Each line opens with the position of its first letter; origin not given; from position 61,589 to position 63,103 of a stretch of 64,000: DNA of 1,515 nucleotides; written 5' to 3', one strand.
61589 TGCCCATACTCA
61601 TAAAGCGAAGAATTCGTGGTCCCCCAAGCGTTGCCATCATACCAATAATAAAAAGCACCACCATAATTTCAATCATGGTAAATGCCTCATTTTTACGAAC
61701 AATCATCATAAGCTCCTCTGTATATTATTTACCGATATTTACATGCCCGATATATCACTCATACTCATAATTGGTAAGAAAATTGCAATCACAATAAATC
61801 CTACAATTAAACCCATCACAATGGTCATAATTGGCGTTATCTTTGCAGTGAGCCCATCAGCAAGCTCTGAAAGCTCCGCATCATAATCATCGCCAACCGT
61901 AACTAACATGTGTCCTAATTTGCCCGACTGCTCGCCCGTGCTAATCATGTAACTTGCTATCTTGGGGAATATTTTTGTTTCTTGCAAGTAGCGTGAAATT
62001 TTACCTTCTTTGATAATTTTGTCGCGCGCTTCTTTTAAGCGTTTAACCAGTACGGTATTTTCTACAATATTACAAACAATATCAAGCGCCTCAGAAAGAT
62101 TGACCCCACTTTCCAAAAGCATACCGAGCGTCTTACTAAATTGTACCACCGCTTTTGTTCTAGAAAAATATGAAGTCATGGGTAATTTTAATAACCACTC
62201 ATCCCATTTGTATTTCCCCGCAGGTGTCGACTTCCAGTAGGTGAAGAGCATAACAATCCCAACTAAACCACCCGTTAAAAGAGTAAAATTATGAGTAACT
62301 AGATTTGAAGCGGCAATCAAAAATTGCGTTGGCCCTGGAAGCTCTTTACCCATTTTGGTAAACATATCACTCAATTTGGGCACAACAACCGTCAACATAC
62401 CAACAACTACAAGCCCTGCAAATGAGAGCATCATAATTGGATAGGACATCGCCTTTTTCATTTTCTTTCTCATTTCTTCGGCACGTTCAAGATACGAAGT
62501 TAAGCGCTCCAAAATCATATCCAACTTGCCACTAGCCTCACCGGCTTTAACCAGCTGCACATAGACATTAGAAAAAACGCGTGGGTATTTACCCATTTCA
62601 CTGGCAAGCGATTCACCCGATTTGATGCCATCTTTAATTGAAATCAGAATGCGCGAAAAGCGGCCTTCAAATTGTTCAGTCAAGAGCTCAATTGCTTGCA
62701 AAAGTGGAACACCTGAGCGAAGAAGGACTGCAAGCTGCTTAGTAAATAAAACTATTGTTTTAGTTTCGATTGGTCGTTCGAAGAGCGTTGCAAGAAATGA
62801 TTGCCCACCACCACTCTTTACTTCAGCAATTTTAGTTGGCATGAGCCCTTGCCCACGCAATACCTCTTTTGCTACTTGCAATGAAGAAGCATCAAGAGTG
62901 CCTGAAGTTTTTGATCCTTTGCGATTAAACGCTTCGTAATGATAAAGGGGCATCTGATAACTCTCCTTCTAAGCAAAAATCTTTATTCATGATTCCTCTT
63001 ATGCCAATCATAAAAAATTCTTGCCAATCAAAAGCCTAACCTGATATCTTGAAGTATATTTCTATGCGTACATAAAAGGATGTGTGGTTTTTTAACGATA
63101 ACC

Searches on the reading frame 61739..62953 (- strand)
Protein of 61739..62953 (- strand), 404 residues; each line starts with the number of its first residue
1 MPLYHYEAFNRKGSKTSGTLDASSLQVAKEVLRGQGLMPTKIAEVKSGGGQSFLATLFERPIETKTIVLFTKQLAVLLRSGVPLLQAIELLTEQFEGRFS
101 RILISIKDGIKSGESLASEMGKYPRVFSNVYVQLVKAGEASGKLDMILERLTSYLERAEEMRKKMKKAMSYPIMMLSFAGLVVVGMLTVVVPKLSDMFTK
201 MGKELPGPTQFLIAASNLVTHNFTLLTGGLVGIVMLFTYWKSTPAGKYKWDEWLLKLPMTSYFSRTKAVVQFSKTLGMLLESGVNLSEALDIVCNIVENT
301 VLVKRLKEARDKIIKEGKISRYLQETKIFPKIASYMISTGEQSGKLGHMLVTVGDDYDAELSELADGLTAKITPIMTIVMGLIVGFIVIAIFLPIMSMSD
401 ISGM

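Call 24: search_protein_families(library=pfam, proteins=[window:61739-62953:-], max_evalue=0.001)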
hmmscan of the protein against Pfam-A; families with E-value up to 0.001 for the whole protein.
window:61739-62953:- (404 aa): 1 family
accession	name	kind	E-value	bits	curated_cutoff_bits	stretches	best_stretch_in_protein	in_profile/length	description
PF00482.28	T2SSF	-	4.5e-59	198.3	25.2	2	70-192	1-125/125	Type II secretion system (T2SS), protein F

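Call 90: search_protein_families(library=ncbifam, proteins=[window:61739-62953:-], max_evalue=0.001)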
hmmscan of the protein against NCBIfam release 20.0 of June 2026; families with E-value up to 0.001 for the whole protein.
window:61739-62953:- (404 aa): 6 families
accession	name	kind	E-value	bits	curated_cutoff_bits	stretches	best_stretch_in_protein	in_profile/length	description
TIGR02120.1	GspF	equivalog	2.7e-109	366.1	424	1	4-399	1-398/401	type II secretion system inner membrane protein GspF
NF052607.1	T4PiliAsmPilCThrm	equivalog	1.9e-96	323.7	700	1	1-398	1-400/406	type IV pilus assembly protein PilC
NF052606.1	T4PiliAsmPilCMyx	equivalog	3.2e-92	309.6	700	1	2-400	20-416/419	type IV pilus assembly protein PilC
NF047826.1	T3SSXpsF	equivalog_domain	1.4e-75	254.6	650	1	1-400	1-402/405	type II secretion system protein XpsF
NF007861.0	PRK10573.1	equivalog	4.6e-75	253.2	401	1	3-401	6-397/401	protein transport protein HofC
NF041012.2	T4P_ComGB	equivalog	9.8e-43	146.7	240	1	69-398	5-330/332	competence type IV pilus assembly protein ComGB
